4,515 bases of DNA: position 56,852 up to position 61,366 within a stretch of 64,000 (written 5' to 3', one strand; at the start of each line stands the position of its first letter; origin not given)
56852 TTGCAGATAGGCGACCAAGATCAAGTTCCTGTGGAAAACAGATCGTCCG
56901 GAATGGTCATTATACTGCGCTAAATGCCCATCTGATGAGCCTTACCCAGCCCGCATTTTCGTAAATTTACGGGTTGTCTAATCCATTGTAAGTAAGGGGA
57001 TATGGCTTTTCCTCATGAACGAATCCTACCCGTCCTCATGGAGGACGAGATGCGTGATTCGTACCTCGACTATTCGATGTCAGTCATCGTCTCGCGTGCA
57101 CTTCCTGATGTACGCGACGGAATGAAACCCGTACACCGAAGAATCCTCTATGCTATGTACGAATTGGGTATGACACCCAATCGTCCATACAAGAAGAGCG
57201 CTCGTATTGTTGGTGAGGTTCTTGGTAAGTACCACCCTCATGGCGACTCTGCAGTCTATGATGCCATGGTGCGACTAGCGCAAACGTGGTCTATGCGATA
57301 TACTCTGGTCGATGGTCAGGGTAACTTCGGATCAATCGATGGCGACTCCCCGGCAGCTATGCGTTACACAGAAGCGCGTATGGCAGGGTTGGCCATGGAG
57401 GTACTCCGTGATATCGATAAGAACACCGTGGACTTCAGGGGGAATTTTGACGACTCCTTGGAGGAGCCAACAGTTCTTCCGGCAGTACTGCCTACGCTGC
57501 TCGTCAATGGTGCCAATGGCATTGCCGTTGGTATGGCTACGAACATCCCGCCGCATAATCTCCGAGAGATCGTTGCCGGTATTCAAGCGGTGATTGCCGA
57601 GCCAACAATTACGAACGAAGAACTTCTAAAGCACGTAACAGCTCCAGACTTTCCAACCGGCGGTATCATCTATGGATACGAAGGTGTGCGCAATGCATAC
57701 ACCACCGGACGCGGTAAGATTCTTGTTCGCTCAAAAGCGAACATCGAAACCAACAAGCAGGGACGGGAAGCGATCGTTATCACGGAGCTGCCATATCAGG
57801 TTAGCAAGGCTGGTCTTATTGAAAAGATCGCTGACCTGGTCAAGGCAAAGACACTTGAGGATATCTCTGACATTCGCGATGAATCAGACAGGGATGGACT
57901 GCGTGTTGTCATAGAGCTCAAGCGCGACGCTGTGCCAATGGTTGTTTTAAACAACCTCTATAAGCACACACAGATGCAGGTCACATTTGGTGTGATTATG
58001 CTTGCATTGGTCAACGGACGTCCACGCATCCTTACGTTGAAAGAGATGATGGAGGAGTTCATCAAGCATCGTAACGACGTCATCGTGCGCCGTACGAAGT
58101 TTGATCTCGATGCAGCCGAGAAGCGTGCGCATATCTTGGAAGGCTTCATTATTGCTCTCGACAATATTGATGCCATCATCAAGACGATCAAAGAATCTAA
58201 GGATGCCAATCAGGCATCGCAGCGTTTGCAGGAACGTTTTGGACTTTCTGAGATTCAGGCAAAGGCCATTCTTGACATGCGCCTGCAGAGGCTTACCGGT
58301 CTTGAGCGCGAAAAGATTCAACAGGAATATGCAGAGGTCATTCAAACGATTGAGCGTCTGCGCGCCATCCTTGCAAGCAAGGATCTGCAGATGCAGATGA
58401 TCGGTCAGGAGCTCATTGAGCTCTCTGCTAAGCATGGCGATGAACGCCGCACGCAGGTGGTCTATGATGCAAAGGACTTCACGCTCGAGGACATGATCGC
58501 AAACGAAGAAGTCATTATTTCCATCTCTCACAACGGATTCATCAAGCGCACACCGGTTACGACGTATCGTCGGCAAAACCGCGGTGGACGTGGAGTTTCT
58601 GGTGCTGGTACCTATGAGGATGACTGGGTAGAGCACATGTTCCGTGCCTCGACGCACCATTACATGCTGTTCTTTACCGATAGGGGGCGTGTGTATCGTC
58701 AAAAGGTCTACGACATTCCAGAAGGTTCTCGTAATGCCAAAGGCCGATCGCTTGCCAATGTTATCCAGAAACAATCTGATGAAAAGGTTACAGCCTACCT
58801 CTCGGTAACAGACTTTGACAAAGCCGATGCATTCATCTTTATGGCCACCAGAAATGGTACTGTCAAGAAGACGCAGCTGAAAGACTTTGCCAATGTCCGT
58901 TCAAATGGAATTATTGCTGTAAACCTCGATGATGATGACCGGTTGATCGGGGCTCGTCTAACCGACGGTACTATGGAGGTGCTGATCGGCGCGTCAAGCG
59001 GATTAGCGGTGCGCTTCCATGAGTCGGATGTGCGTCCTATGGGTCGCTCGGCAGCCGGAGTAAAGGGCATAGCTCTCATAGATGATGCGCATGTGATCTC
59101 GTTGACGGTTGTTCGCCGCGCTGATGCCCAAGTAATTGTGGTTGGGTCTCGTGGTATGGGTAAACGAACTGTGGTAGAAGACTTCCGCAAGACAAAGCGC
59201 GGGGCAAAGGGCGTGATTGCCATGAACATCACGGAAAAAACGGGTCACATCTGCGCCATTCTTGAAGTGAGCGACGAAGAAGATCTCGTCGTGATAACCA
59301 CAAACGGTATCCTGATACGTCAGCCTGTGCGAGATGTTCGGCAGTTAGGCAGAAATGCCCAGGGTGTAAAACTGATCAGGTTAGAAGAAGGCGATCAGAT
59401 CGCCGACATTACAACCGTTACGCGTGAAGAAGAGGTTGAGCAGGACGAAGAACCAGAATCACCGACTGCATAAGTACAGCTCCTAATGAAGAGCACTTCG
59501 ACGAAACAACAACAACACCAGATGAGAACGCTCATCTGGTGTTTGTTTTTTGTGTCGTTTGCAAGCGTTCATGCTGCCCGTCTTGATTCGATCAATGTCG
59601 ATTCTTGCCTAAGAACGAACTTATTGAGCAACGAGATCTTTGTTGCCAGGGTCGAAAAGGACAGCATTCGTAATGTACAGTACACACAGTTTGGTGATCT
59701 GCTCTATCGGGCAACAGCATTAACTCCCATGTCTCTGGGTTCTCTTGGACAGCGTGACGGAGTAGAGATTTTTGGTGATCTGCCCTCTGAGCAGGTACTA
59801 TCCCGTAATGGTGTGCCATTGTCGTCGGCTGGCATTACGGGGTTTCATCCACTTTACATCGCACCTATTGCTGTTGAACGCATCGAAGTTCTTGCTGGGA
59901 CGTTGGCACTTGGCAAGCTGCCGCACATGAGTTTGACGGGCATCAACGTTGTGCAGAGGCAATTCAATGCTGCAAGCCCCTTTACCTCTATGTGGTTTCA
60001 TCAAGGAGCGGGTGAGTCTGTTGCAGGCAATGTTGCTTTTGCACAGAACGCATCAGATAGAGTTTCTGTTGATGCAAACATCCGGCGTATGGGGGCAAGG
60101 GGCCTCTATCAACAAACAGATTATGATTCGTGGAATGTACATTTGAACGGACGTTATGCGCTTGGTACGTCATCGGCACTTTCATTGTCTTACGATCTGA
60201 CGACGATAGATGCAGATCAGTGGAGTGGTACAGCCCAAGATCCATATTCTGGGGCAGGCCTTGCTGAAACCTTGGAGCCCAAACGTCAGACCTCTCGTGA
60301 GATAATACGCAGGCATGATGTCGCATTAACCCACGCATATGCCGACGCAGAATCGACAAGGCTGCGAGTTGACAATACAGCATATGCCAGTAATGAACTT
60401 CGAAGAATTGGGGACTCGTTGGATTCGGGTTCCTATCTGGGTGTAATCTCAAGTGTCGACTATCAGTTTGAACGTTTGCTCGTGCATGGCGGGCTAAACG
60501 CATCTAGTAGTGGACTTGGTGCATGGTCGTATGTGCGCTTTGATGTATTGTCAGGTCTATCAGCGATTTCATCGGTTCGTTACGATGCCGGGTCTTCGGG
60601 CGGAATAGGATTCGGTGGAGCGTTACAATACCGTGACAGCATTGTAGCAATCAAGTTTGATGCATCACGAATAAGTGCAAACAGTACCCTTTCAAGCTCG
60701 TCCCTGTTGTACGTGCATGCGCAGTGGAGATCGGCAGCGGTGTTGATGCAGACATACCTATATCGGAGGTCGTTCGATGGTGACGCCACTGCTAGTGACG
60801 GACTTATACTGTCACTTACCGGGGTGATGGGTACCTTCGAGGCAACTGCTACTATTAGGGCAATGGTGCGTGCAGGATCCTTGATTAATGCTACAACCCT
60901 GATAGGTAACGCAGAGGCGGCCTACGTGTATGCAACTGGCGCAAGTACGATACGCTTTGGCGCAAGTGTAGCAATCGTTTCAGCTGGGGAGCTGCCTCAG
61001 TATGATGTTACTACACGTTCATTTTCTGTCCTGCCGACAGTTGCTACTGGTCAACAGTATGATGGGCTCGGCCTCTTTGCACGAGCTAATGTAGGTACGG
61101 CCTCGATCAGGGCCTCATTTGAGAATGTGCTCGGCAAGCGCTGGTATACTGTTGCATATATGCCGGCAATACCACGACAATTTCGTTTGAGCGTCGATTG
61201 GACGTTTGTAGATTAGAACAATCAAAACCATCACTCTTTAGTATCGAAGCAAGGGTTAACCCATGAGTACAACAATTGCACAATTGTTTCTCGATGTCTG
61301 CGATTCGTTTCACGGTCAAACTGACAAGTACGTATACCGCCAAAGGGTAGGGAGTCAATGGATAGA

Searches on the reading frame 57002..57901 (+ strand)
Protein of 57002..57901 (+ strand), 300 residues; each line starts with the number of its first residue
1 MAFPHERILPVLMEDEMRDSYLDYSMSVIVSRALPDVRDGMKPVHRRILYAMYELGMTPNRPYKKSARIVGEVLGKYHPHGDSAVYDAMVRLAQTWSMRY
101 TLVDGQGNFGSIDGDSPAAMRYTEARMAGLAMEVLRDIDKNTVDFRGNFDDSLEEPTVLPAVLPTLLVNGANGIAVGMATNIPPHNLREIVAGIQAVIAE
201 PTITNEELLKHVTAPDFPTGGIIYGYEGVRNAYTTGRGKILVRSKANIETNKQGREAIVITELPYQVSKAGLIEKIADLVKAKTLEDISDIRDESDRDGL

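Call 47: find_related_loci(query=window:57002-57901:+, collection=metagenome_contigs, flank=1500)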
Query window:57002-57901:+ (300 aa) in metagenome_contigs; peptide patterns used: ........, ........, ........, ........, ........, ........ (x = any residue, [..] = any of these).
600 stretches matched a pattern (row limit reached: there are more); 599 encode a relative of the query (tblastn E <= 1e-3); the best 80 are kept; 80 distinct loci.
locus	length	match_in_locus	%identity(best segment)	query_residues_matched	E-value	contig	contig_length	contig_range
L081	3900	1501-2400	74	1-300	9e-156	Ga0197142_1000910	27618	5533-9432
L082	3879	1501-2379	73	3-300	1e-153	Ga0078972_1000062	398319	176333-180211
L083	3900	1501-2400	73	1-300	2e-153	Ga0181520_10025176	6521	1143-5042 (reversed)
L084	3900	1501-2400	71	1-300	4e-154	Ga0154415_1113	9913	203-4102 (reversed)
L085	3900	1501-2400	72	1-300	6e-153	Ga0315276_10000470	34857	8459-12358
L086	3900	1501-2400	71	1-300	7e-150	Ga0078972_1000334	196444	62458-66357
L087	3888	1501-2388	68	5-300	3e-139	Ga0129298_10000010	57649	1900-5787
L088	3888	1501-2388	66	6-300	7e-136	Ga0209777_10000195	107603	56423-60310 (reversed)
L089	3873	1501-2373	68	11-300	2e-137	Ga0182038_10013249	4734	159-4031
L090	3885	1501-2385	67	6-300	7e-136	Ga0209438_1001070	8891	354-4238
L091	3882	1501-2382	65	7-300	7e-135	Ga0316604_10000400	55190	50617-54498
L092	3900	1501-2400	65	1-300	4e-135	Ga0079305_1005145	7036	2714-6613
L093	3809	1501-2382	67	8-300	2e-135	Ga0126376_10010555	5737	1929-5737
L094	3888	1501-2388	65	5-300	5e-134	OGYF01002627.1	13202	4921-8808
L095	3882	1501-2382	64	6-300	3e-134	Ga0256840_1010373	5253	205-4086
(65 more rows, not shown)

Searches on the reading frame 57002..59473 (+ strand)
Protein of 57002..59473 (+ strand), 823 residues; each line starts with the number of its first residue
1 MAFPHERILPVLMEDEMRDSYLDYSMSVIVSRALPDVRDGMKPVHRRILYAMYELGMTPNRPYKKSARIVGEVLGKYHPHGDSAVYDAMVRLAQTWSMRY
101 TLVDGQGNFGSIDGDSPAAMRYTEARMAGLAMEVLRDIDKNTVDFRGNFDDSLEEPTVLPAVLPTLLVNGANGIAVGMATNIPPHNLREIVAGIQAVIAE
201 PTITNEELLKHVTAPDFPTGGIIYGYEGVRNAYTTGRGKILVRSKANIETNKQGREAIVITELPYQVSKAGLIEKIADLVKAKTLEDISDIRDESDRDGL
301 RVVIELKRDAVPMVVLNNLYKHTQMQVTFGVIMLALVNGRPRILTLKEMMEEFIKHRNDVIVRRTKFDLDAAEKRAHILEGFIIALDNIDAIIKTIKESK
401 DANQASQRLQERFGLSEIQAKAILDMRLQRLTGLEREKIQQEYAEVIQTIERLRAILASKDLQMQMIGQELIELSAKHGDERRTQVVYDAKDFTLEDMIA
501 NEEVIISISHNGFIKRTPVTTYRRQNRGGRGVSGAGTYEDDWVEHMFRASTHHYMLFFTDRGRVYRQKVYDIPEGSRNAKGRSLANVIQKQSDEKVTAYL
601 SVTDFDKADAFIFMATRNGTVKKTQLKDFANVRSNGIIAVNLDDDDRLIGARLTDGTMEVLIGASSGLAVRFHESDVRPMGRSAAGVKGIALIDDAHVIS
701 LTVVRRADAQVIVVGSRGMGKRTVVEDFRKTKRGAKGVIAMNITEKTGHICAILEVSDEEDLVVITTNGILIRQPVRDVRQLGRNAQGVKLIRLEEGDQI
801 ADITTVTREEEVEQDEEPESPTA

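Call 33: search_protein_families(library=ncbifam, proteins=[window:57002-59473:+], max_evalue=0.00001)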
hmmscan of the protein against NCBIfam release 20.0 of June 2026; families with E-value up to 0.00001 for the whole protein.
window:57002-59473:+ (823 aa): 10 families
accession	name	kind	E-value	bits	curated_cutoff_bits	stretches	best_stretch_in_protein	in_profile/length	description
NF004043.1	PRK05560.1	equivalog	0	1224.8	902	1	8-805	2-797/798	DNA gyrase subunit A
TIGR01063.1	gyrA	equivalog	0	1180.3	877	1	8-806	1-798/800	DNA topoisomerase (ATP-hydrolyzing) subunit A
NF038098.1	GyrA_w_intein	exception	1.6e-289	963.8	1850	2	123-808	538-1228/1232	intein-containing DNA gyrase subunit A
NF004044.1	PRK05561.1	subfamily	1.4e-253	843.9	654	2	13-706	2-687/738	DNA topoisomerase (ATP-hydrolyzing)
NF010586.0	PRK13979.1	equivalog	5.2e-232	772.6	1475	3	7-658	12-669/957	DNA topoisomerase IV subunit A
TIGR01061.1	parC_Gpos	equivalog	1.4e-220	734.6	813.25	2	13-746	6-735/737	DNA topoisomerase IV subunit A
TIGR01062.1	parC_Gneg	equivalog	8.1e-167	556.5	628.9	1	15-586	8-568/735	DNA topoisomerase IV subunit A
NF007209.0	PRK09631.1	equivalog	2.4e-71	241.2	644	1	17-514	8-482/635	DNA topoisomerase IV subunit A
NF009397.0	PRK12758.1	equivalog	2.7e-64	217.5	780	1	17-466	27-450/870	DNA gyrase/topoisomerase IV subunit A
NF007208.0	PRK09630.1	equivalog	2e-47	162.2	598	1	15-352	6-315/479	DNA topoisomerase IV subunit A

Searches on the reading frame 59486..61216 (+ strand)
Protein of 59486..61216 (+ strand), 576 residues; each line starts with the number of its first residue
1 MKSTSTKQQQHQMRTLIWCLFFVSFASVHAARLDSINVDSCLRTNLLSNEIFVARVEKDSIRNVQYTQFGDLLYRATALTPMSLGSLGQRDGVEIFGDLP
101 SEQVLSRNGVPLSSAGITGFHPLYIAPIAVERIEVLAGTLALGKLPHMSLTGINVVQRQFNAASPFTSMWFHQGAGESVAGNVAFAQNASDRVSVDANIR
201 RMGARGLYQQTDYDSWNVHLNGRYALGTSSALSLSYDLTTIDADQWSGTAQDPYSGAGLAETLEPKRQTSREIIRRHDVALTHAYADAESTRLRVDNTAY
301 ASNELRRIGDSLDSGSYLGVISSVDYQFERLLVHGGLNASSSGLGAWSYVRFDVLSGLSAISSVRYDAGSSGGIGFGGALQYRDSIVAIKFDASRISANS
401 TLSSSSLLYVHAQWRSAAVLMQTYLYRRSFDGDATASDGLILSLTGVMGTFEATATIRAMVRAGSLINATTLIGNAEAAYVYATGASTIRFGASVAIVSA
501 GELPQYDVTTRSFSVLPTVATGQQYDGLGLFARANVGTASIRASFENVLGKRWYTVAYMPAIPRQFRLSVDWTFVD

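Call 33: search_protein_families(library=ncbifam, proteins=[window:59486-61216:+], max_evalue=0.00001)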
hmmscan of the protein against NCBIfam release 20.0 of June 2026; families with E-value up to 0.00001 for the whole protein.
window:59486-61216:+ (576 aa): 0 families

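Call 74: search_protein_families(library=pfam, proteins=[window:59486-61216:+], max_evalue=0.01)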
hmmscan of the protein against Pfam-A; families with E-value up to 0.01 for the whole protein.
window:59486-61216:+ (576 aa): 2 families
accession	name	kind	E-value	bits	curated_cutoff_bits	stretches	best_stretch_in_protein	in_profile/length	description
PF14121.12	Porin_10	-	1.2e-09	37.9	27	1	160-225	85-153/597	Putative porin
PF07715.20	Plug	-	0.00018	22.4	23.9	1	53-139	9-94/107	TonB-dependent Receptor Plug Domain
